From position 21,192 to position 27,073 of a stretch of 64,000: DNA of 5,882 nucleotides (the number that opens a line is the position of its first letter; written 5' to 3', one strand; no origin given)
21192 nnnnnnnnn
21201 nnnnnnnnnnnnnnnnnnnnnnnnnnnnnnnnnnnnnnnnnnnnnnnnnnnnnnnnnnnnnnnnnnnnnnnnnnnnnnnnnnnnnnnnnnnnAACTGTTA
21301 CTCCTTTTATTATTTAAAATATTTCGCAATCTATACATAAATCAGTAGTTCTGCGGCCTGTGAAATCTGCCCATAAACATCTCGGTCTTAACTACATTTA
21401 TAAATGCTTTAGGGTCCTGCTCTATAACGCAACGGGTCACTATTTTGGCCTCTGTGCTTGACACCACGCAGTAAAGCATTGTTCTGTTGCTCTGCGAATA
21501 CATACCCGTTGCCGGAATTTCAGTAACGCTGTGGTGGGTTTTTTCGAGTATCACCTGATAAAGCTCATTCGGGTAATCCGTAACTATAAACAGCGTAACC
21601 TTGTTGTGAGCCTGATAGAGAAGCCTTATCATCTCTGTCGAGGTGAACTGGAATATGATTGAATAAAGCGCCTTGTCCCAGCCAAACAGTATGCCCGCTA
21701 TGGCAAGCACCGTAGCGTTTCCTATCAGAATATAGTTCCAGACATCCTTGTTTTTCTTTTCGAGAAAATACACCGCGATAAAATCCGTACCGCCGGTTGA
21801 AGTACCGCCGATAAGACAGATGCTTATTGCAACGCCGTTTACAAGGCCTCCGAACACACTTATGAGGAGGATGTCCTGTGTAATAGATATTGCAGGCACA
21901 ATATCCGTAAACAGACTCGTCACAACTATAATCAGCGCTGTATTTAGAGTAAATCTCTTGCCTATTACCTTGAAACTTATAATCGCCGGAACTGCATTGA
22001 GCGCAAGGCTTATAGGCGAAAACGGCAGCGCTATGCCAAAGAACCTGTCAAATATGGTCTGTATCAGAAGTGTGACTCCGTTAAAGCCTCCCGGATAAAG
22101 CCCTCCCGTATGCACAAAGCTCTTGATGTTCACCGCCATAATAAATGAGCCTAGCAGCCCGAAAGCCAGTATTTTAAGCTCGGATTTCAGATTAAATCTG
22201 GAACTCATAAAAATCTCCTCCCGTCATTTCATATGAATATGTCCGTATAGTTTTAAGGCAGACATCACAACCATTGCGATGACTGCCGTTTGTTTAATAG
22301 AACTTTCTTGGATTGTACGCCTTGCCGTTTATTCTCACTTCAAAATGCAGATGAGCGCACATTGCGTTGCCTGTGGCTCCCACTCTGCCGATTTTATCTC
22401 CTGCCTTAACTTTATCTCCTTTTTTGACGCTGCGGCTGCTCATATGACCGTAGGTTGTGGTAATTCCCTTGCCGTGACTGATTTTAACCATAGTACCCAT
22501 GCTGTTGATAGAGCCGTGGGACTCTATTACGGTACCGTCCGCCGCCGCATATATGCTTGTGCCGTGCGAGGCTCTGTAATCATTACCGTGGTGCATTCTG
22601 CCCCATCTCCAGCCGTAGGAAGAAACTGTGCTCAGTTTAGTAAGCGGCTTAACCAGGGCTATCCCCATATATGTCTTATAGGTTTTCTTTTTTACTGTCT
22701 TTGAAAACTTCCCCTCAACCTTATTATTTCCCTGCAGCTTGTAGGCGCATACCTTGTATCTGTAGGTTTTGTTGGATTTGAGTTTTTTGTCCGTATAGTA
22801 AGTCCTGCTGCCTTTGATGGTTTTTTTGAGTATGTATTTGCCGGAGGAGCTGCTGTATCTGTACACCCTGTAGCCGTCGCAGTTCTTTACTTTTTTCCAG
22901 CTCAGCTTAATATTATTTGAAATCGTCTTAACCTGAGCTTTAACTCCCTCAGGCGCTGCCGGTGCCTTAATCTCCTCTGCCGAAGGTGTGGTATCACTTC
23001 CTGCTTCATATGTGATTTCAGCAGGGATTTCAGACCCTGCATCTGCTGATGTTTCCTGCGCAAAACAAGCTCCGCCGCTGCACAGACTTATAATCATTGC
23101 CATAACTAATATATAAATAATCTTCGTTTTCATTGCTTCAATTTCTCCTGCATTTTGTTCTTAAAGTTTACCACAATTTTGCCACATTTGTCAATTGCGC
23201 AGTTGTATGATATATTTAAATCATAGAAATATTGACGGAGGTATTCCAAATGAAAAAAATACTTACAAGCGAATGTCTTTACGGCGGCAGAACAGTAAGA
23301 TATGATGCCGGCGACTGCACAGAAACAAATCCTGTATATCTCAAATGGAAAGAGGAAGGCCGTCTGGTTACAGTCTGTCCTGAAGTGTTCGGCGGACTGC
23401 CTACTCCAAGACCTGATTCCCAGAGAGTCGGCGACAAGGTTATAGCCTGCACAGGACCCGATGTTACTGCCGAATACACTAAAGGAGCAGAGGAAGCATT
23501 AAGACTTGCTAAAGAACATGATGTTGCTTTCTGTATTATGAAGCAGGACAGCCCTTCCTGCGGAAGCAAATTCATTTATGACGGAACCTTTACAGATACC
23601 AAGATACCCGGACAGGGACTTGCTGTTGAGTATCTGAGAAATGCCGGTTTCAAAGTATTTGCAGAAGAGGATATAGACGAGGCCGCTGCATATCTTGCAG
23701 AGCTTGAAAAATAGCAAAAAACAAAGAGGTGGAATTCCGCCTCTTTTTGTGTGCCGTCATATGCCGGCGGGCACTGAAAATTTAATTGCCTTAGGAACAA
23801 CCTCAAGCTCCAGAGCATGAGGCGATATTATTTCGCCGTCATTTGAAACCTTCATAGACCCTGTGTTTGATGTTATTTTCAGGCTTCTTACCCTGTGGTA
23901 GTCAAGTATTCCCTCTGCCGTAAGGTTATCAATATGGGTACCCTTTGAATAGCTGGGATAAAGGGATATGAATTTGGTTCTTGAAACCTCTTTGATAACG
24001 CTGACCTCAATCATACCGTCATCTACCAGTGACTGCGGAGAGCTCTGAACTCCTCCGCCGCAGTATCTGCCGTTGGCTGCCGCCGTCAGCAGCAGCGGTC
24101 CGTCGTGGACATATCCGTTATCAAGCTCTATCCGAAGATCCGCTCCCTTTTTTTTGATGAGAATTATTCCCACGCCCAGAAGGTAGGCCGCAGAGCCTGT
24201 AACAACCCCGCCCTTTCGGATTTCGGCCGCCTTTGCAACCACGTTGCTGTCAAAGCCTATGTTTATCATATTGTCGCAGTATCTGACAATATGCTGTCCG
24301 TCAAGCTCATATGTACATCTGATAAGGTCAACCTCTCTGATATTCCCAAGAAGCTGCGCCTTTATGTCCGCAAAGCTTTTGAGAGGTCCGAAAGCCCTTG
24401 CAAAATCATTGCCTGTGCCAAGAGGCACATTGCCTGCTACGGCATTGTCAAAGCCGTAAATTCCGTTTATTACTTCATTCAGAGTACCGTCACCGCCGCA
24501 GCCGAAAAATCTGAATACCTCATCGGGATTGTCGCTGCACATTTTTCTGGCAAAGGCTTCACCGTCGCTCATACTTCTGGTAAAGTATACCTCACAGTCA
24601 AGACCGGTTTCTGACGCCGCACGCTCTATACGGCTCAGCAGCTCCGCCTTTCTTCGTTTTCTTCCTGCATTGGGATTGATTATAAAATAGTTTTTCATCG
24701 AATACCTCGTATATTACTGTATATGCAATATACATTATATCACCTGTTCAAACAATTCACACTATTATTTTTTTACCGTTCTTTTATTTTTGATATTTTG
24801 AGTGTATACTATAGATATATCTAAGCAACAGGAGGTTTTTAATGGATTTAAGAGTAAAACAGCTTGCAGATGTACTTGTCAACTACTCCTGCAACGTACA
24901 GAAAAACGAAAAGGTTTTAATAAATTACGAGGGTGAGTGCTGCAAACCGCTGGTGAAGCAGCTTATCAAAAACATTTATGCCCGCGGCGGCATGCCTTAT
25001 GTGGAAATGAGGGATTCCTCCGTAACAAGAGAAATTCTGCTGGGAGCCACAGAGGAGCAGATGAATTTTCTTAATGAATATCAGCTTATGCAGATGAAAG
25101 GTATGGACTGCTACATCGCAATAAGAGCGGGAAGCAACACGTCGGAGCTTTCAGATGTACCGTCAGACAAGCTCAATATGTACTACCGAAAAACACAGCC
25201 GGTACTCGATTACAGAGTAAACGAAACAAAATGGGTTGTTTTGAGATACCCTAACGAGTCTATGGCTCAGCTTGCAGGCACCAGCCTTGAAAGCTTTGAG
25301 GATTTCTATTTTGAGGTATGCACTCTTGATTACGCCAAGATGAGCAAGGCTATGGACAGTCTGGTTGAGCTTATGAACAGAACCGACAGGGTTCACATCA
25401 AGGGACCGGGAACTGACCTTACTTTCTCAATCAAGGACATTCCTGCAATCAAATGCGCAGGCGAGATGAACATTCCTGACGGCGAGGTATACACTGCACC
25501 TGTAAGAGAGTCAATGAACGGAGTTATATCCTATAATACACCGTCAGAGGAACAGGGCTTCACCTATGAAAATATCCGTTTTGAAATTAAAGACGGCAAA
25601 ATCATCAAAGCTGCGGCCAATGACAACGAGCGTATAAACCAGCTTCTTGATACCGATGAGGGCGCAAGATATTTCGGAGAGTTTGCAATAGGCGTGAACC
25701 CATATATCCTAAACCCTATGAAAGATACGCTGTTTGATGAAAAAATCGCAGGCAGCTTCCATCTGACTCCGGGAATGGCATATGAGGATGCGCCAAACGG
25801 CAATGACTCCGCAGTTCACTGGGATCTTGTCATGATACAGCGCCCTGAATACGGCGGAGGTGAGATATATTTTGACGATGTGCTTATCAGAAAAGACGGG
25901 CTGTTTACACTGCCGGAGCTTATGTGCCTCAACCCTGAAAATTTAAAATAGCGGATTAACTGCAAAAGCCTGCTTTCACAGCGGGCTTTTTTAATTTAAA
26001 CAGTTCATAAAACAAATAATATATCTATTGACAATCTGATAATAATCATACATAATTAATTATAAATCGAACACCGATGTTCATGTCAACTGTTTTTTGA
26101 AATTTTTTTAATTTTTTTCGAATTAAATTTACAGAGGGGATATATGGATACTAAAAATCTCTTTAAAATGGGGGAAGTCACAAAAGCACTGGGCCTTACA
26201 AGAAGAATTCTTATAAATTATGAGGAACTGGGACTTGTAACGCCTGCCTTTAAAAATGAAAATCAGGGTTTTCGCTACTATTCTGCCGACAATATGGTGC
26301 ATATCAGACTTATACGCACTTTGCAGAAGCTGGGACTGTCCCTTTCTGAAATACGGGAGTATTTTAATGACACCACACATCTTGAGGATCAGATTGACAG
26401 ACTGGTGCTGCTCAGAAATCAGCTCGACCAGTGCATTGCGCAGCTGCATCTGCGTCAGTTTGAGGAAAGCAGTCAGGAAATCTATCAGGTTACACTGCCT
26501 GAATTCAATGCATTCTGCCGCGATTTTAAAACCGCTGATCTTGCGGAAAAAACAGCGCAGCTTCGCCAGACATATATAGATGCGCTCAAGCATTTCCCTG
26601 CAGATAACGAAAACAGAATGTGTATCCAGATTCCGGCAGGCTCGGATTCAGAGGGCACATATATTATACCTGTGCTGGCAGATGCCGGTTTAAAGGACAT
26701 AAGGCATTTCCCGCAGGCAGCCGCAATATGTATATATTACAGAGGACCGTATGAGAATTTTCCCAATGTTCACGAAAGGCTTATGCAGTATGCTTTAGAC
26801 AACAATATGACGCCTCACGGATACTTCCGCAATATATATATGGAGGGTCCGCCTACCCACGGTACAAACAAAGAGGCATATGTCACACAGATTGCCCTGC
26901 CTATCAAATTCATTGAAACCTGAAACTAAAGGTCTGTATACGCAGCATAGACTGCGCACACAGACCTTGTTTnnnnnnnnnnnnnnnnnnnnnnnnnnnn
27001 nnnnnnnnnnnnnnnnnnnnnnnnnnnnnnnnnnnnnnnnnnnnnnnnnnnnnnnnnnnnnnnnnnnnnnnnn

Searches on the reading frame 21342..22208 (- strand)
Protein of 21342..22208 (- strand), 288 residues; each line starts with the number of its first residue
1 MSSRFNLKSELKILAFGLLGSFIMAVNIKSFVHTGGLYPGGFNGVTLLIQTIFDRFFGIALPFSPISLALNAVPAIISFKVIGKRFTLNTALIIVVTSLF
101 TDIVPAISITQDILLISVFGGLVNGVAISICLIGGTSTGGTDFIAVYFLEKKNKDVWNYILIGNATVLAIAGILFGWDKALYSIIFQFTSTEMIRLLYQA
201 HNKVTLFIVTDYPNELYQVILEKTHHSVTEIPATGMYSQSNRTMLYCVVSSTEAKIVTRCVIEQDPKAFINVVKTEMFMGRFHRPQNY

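Call 53: search_protein_families(library=ncbifam, proteins=[window:21342-22208:-], max_evalue=1e-10)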
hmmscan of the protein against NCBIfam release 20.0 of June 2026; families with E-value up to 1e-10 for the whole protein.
window:21342-22208:- (288 aa): 1 family
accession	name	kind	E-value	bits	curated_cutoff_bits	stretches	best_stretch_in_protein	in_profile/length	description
NF043063.1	MMSYN1_0411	equivalog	1.2e-13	50.9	550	0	115-169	179-233/498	YitT family ABC transporter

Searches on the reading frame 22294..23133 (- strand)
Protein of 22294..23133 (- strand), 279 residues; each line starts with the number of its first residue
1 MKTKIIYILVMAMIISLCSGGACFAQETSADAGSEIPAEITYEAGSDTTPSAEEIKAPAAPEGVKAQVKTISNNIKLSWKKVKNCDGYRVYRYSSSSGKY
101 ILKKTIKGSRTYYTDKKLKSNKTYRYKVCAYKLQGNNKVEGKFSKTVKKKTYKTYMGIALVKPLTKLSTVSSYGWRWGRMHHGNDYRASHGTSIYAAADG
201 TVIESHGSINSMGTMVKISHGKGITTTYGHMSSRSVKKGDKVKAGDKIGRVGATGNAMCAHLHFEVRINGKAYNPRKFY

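Call 53: search_protein_families(library=ncbifam, proteins=[window:22294-23133:-], max_evalue=1e-10)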
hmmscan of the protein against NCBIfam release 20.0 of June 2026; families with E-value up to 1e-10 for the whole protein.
window:22294-23133:- (279 aa): 12 families
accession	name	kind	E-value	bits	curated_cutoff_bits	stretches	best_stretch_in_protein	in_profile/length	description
NF052530.1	Heli_ShapePgp3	exception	2.4e-22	79.4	300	1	178-278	164-263/270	peptidoglycan metallopeptidase Pgp3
NF053824.1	PdgNdpepShyC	equivalog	2.1e-21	76.3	700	1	179-276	294-390/429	peptidoglycan DD-endopeptidase ShyC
NF052336.1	PdgHdaseHSB100310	equivalog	1e-20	74.3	500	1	163-272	38-147/316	peptidoglycan hydrolase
NF008652.0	PRK11649.1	equivalog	3.1e-20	72.3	341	1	180-275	312-406/439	murein DD-endopeptidase MepM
NF041208.1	celldiv_DipM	equivalog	8.9e-20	71.3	740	1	156-278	293-416/419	cell division endopeptidase DipM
NF050804.1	CellDivDipMCaul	equivalog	2.3e-19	69.7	900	1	168-268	514-615/634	cell division endopeptidase DipM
NF052529.1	PG_M23_Pgp6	exception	8.9e-17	60.9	600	1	88-277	231-430/452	peptidoglycan metallopeptidase Pgp6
NF053738.1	S2SprSpoIIQBc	equivalog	5.1e-16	59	250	1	194-278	137-222/232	stage II sporulation protein SpoIIQ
NF053825.1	PdgNdpepShyA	equivalog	1.2e-15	57.1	700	1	181-275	296-389/425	peptidoglycan DD-endopeptidase ShyA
NF008644.1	PRK11637.1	equivalog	3.8e-15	55.8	270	1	187-277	292-381/385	murein hydrolase activator EnvC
NF008123.1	PRK10871.1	equivalog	1.1e-13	51.4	311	1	182-278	266-361/365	murein hydrolase activator NlpD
NF040883.1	amid_act_ActS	equivalog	3.4e-13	49.4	375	1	170-278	126-232/242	amidase activator ActS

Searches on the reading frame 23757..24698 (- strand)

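Call 53: search_protein_families(library=ncbifam, proteins=[window:23757-24698:-], max_evalue=1e-10)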
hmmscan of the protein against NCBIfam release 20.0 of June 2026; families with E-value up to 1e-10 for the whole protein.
window:23757-24698:- (313 aa): 10 families
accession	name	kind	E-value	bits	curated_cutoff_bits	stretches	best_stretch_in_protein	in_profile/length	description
TIGR00147.1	TIGR00147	subfamily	2.7e-33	115.2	118.65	1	3-311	4-296/296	YegS/Rv2252/BmrU family lipid kinase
NF009602.0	PRK13054.1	equivalog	1.9e-30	106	284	1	12-311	12-294/301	lipid kinase YegS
NF008882.0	PRK11914.1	equivalog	2.4e-28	99.2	302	1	32-308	39-301/306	diacylglycerol kinase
TIGR03702.1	lip_kinase_YegS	equivalog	4.7e-26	91.5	387.45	1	29-312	24-291/295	lipid kinase YegS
NF009874.0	PRK13337.1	equivalog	5.5e-26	91.2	385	1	5-310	7-294/305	diacylglycerol kinase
NF009603.0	PRK13055.1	subfamily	2.2e-23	82.7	342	1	2-308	4-298/335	diacylglycerol kinase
NF009604.0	PRK13057.1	equivalog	9.2e-22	77.3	274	1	15-311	20-296/302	lipid kinase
NF002033.0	PRK00861.1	subfamily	4.9e-19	68.1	293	1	3-310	14-305/328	putative lipid kinase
NF009025.0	PRK12361.1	equivalog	1.5e-17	63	505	1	3-310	244-540/546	hypothetical protein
NF009605.0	PRK13059.1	equivalog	2.3e-17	62.9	313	1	3-306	4-288/295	putative lipid kinase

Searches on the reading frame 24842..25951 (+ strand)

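Call 53: search_protein_families(library=ncbifam, proteins=[window:24842-25951:+], max_evalue=1e-10)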
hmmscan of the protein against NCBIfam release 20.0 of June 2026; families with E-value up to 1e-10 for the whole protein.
window:24842-25951:+ (369 aa): 0 families

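Call 68: search_protein_families(library=pfam, proteins=[window:24842-25951:+], max_evalue=1e-8)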
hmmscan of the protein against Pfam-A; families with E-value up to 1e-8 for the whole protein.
window:24842-25951:+ (369 aa): 1 family
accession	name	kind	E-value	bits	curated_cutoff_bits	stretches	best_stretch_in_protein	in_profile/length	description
PF02073.20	Peptidase_M29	-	4.7e-57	194.1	27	1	4-331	4-381/406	Thermophilic metalloprotease (M29)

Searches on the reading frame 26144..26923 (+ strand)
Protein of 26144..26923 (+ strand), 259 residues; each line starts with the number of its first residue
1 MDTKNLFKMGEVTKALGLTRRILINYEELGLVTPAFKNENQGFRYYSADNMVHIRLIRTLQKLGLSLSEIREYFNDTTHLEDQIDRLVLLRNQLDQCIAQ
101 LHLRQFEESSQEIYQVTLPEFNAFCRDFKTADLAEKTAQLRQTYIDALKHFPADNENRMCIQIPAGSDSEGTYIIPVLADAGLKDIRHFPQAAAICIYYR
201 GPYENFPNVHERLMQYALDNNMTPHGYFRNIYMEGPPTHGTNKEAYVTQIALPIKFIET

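Call 53: search_protein_families(library=ncbifam, proteins=[window:26144-26923:+], max_evalue=1e-10)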
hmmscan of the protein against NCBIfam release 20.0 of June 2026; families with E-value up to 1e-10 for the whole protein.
window:26144-26923:+ (259 aa): 0 families

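Call 68: search_protein_families(library=pfam, proteins=[window:26144-26923:+], max_evalue=1e-8)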
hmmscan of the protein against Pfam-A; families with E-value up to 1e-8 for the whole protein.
window:26144-26923:+ (259 aa): 1 family
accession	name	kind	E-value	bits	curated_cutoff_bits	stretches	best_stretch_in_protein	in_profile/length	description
PF13411.12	MerR_1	-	4.5e-13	49.5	21.6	1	7-75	1-67/69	MerR HTH family regulatory protein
